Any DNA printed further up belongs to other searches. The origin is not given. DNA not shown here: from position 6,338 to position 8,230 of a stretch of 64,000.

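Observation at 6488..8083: RIO-type kinase fused to a ~270-aa Arg/Gly-rich tandem-repeat tail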

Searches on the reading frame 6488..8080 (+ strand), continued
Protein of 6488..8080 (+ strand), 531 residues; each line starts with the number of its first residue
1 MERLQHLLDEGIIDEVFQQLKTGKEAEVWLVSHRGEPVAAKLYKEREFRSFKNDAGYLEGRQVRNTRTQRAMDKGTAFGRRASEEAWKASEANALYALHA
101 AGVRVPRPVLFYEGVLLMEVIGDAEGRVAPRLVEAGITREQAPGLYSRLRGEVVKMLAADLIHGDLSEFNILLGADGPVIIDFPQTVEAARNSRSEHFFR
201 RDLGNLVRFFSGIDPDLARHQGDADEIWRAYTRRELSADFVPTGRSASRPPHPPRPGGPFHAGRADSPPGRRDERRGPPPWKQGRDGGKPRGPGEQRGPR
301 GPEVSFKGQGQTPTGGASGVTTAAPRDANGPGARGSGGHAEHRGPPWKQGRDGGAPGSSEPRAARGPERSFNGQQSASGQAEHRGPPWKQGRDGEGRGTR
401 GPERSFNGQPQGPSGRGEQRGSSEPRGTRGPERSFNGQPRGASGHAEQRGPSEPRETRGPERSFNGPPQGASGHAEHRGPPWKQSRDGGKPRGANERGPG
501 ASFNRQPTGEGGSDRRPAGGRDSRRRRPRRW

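Call 9: search_solved_structures(query=window:6488-8080:+, show_alignments=2)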
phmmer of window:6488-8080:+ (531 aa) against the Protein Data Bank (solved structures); distinct sequences matched with E-value up to 0.001: 15.
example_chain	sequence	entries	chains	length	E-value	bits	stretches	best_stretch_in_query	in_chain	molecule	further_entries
9xai_6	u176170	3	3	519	1.9e-18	69.6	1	6-212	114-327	Serine/threonine-protein kinase RIO1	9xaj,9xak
12ez_A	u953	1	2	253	7.1e-17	64.5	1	6-212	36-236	RIO-type serine/threonine-protein kinase Rio1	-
4otp_A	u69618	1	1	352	7.6e-17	64.4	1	6-211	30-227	Serine/threonine-protein kinase RIO1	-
1zp9_A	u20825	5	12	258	7.6e-17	64.4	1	6-212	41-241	Rio1 kinase | Rio1 serine protein kinase | RIO-type serine/threonine-protein kinase Rio1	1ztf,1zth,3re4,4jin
6g5i_z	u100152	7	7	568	2.2e-16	62.8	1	6-210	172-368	Serine/threonine-protein kinase RIO1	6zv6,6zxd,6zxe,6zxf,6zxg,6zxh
6fdm_A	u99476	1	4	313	2.7e-10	42.8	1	6-210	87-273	Serine/threonine-protein kinase RIO2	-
7vbt_A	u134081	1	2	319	2.8e-10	42.7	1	6-210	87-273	Serine/threonine-protein kinase RIO2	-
6fdn_A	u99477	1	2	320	2.9e-10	42.7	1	6-210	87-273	Serine/threonine-protein kinase RIO2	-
6hk6_A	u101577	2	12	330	3.6e-10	42.3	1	6-210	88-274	Serine/threonine-protein kinase RIO2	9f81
6fdo_A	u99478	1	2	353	3.8e-10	42.2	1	6-210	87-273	Serine/threonine-protein kinase RIO2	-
8zdb_p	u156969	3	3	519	4.3e-10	42.1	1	7-211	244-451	Serine/threonine-protein kinase RIO3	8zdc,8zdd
6g18_v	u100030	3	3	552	8.7e-10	41.1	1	6-210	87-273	Serine/threonine-protein kinase RIO2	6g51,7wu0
1tqi_A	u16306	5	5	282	3.3e-09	39.2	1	100-211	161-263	conserved hypothetical protein | Rio2 serine kinase | Rio2 kinase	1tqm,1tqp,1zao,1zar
6eml_r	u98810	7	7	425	1.2e-08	37.3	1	6-211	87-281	Serine/threonine-protein kinase RIO2 | non-specific serine/threonine protein kinase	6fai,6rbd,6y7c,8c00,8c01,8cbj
4gyg_A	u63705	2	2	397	4.4e-06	28.9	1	22-211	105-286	Rio2 kinase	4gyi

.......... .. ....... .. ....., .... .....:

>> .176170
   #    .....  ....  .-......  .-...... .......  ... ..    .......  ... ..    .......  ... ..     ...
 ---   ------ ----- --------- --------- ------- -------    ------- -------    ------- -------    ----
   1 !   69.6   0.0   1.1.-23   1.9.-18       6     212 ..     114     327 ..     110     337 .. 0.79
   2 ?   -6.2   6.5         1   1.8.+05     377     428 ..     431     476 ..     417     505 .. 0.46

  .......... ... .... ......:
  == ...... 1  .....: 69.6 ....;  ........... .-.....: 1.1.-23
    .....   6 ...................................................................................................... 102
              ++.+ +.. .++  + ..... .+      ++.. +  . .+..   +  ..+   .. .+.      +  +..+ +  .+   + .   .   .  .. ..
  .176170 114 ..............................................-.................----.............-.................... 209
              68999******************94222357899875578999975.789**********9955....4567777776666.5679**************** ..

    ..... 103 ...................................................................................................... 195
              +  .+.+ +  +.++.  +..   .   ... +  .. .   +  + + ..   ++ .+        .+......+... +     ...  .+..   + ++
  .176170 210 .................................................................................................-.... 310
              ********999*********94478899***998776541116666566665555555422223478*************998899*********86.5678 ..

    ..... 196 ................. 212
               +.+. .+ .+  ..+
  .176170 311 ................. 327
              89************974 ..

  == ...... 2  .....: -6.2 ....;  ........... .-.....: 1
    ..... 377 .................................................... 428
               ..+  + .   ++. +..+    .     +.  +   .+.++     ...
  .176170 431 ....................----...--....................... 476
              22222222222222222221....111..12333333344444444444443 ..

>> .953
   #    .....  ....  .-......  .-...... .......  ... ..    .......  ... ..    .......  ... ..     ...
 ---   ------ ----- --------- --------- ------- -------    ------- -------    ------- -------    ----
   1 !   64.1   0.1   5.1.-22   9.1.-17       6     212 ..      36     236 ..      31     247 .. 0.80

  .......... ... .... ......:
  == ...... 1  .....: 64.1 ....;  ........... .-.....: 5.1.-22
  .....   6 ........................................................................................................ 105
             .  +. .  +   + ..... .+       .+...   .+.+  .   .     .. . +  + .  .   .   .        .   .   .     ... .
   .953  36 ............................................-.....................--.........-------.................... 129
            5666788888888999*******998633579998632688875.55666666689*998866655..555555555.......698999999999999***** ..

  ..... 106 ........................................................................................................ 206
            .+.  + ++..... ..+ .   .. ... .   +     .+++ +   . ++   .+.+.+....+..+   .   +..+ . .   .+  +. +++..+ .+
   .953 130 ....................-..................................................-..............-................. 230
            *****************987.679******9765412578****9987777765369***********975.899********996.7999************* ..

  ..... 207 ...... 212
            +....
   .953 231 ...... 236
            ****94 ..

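Call 35: find_encoding_contigs(protein=P0067, flank=6000, max_places=2)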
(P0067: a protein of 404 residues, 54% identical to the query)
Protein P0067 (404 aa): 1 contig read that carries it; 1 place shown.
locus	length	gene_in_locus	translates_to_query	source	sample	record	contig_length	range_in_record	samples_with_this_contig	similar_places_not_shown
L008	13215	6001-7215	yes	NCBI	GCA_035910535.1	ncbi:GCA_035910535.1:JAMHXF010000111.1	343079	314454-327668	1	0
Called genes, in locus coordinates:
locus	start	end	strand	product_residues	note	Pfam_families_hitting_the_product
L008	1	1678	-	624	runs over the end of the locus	-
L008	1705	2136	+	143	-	PF00027:cNMP_binding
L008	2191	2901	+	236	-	-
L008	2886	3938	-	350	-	PF06224:AlkZ-like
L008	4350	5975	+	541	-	PF00009:GTP_EFTU, PF01926:MMR_HSR1 (faint), PF22042:EF-G_D2, PF16658:RF3_C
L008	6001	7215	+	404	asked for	PF01636:APH (faint), PF01163:RIO1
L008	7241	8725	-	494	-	PF00753:Lactamase_B, PF13483:Lactamase_B_3, PF12706:Lactamase_B_2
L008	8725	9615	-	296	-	PF05128:DUF697, PF02036:SCP2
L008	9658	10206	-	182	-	-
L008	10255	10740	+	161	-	PF00174:Oxidored_molyb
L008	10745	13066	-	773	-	PF01734:Patatin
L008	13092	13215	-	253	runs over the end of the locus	PF02678:Pirin, PF17954:Pirin_C_2 (weak)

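Call 36: find_encoding_contigs(protein=P0099, flank=6000, max_places=2)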
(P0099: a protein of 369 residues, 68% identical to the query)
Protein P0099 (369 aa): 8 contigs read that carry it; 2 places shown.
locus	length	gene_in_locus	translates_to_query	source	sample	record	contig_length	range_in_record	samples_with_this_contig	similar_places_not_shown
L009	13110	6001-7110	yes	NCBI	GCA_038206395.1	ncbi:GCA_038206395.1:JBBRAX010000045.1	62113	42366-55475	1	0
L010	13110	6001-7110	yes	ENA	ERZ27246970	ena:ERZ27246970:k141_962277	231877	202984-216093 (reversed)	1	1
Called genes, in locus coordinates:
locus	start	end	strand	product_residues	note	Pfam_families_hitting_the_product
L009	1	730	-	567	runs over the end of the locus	-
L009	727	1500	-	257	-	-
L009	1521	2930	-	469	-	-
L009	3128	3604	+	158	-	-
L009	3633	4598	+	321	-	PF00691:OmpA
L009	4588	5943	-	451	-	PF02163:Peptidase_M50 (weak)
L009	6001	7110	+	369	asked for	PF01163:RIO1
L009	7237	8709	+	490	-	PF00004:AAA (faint), PF13191:AAA_16 (faint), PF00072:Response_reg, PF00158:Sigma54_activat, PF14532:Sigma54_activ_2, PF07724:AAA_2 (faint), PF07728:AAA_5, PF25601:AAA_lid_14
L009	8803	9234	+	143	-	PF16242:Pyrid_ox_like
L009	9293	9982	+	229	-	PF01066:CDP-OH_P_transf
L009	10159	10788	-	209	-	PF00654:Voltage_CLC, PF14771:DUF4476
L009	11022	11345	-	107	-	PF02482:Ribosomal_S30AE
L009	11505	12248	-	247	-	PF14771:DUF4476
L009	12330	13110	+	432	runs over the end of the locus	PF10127:RlaP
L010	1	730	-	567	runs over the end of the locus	-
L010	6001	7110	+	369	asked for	PF01163:RIO1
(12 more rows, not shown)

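Call 37: find_encoding_contigs(protein=P0029, flank=6000, max_places=2)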
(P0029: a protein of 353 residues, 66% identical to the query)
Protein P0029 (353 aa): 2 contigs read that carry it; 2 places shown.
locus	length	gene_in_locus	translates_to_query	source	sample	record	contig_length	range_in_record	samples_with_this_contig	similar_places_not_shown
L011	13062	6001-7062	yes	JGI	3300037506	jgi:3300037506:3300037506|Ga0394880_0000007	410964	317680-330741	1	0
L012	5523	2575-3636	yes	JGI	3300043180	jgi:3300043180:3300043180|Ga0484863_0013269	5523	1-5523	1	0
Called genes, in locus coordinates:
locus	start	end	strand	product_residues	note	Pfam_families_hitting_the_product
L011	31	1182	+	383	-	PF13439:Glyco_transf_4 (weak), PF00534:Glycos_transf_1, PF13692:Glyco_trans_1_4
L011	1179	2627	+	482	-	-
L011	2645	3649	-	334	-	-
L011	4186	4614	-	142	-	PF14108:ABA4-like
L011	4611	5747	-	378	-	PF05977:MFS_3, PF07690:MFS_1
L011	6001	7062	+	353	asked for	PF19974:TCAD9 (weak), PF01163:RIO1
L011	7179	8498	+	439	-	PF01979:Amidohydro_1, PF12890:DHOase, PF07969:Amidohydro_3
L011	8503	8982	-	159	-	-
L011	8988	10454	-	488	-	PF00579:tRNA-synt_1b, PF22421:SYY_C-terminal, PF01479:S4 (weak)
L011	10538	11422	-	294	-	PF04228:Zn_peptidase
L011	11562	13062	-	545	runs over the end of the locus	PF05681:Fumerase, PF05683:Fumerase_C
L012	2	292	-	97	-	?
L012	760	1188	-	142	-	PF14108:ABA4-like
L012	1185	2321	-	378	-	PF05977:MFS_3, PF07690:MFS_1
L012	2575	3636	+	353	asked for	PF19974:TCAD9 (weak), PF01163:RIO1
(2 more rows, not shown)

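Call 38: find_encoding_contigs(protein=P0098, flank=5000, max_places=1)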
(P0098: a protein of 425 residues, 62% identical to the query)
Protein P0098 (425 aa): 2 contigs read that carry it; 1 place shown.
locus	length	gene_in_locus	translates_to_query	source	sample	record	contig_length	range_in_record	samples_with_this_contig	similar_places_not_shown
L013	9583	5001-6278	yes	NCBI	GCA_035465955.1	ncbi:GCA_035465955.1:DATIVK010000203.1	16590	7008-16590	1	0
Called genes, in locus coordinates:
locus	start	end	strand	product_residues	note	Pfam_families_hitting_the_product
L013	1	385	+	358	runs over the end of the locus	-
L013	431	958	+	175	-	-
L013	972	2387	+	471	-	-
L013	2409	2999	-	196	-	-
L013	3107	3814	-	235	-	PF01135:PCMT, PF00398:RrnaAD (weak), PF13649:Methyltransf_25 (weak), PF13847:Methyltransf_31 (weak)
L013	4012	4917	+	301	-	PF04392:ABC_sub_bind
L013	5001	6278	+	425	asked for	PF19974:TCAD9 (weak), PF01163:RIO1, PF06293:Kdo (faint)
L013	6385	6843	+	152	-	PF13801:Metal_resist, PF07813:LTXXQ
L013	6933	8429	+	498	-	PF01425:Amidase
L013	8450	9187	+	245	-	PF01734:Patatin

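Call 39: find_encoding_contigs(protein=P0095, flank=5000, max_places=1)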
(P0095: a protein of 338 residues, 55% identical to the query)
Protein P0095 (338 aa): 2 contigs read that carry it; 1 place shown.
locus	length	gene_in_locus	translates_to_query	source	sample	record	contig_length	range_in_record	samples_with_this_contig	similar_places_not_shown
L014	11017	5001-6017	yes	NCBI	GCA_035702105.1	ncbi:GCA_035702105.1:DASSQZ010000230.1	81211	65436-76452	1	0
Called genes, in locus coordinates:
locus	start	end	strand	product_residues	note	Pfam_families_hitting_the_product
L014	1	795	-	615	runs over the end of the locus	PF06480:FtsH_ext, PF06068:TIP49 (faint), PF00004:AAA, PF17862:AAA_lid_3, PF01434:Peptidase_M41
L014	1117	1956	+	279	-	PF13557:Phenol_MetA_deg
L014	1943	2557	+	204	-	PF08534:Redoxin, PF00578:AhpC-TSA, PF20029:DUF6436 (faint), PF13098:Thioredoxin_2 (weak), PF13905:Thioredoxin_8 (weak)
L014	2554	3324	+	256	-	PF13115:YtkA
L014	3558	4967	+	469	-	PF18914:DUF5666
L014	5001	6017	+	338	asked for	PF19974:TCAD9 (weak), PF01163:RIO1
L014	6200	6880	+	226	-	-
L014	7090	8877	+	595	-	PF00158:Sigma54_activat, PF14532:Sigma54_activ_2, PF07728:AAA_5 (weak), PF25601:AAA_lid_14, PF02954:HTH_8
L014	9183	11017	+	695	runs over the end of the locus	PF07732:Cu-oxidase_3 (faint), PF07731:Cu-oxidase_2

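Call 40: find_encoding_contigs(protein=P0103, flank=5000, max_places=1)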
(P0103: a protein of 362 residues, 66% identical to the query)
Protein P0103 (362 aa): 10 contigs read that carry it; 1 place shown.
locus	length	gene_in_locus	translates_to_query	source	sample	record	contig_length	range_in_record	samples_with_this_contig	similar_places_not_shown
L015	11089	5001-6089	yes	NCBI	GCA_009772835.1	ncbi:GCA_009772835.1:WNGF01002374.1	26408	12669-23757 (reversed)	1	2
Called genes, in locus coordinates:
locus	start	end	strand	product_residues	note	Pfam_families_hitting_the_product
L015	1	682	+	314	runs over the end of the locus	PF19300:BPD_transp_1_N, PF00528:BPD_transp_1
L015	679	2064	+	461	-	PF12911:OppC_N, PF00528:BPD_transp_1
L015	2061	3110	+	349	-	PF00005:ABC_tran, PF13304:AAA_21 (faint), PF08352:oligo_HPY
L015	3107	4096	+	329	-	PF00005:ABC_tran, PF08352:oligo_HPY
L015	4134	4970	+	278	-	-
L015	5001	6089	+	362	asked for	PF19974:TCAD9 (weak), PF01163:RIO1, PF01636:APH (faint)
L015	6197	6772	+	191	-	PF10816:DUF2760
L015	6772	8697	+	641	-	PF00012:HSP70, PF06723:MreB_Mbl (weak)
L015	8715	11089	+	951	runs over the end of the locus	PF00012:HSP70, PF06723:MreB_Mbl (weak), PF12531:DUF3731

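Call 44: predict_structure(alignment_id=A1)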
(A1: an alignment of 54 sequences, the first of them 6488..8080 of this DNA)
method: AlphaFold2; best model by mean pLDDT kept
length: 531 residues; sequences in the alignment: 54
mean_pLDDT: 51.8   pTM: 0.41
mean pLDDT of the five models: 51.8, 51.1, 50.3, 48.6, 46.3
residues with pLDDT >= 90: 31; 70-90: 48; 50-70: 120; < 50: 332
segments of 3 or more residues with pLDDT < 50: 1-8, 23-65, 72-74, 97-99, 101-132, 174-177, 183-191, 260-265, 274-278, 281-283, 285-288, 293-304, 306-312, 314-317, 321-324, 330-385, 387-398, 400-409, 414-420, 422-435, 440-446, 454-474, 483-486, 488-490, 500-503, 507-515, 517-525
pLDDT, mean of each block of 10 residues (from residue 1): 46 52 42 38 37 35 44 53 57 50 33 35 39 65 88 83 54 51 40 72 84 92 93 92 78 63 51 49 48 48 45 48 49 41 45 41 39 37 42 44 45 46 41 46 48 44 40 51 50 51 47 44 50 51
secondary structure, 60 per line:
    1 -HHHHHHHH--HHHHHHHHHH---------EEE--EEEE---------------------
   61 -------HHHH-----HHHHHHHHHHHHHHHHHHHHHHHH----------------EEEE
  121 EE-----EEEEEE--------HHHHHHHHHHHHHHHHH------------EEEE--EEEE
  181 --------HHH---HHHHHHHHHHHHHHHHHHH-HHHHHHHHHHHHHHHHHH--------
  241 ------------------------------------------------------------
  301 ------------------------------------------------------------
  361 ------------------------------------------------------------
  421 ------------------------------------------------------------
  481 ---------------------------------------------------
elements in order: H2-9 H12-21 E31-33 E36-39 H68-71 H77-100 E117-122 E128-133 H142-158 E171-174 E177-180 H195-213 H215-232

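Call 57: search_protein_families(library=padloc, proteins=[window:6488-8080:+], max_evalue=0.01)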
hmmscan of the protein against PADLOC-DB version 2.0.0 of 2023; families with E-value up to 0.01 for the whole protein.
window:6488-8080:+ (531 aa): 0 families

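Call 58: predict_structure(alignment_id=A2)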
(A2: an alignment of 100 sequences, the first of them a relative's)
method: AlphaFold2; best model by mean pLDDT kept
length: 331 residues; sequences in the alignment: 100
mean_pLDDT: 84.1   pTM: 0.75
mean pLDDT of the five models: 84.1, 84.1, 83.8, 83.7, 83.5
residues with pLDDT >= 90: 214; 70-90: 31; 50-70: 55; < 50: 31
segments of 3 or more residues with pLDDT < 50: 286-290, 294-296, 298-302, 308-313, 318-323
pLDDT, mean of each block of 10 residues (from residue 1): 96 98 94 98 85 72 89 92 90 97 98 96 97 98 99 98 97 98 91 95 98 98 97 98 81 58 55 57 52 48 48 48 59 51
secondary structure, 60 per line:
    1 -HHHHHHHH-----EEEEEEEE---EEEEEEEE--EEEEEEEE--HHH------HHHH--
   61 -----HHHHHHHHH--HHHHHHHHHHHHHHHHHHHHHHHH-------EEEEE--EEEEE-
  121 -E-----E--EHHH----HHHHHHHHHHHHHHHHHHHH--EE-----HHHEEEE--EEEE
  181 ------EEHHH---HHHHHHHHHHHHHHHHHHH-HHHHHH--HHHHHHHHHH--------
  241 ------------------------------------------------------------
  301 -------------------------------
elements in order: H2-9 E15-22 E26-33 E36-43 H55-58 H66-74 H77-100 E108-112 E115-119 H139-158 E171-174 E177-180 H195-213 H215-220 H223-232
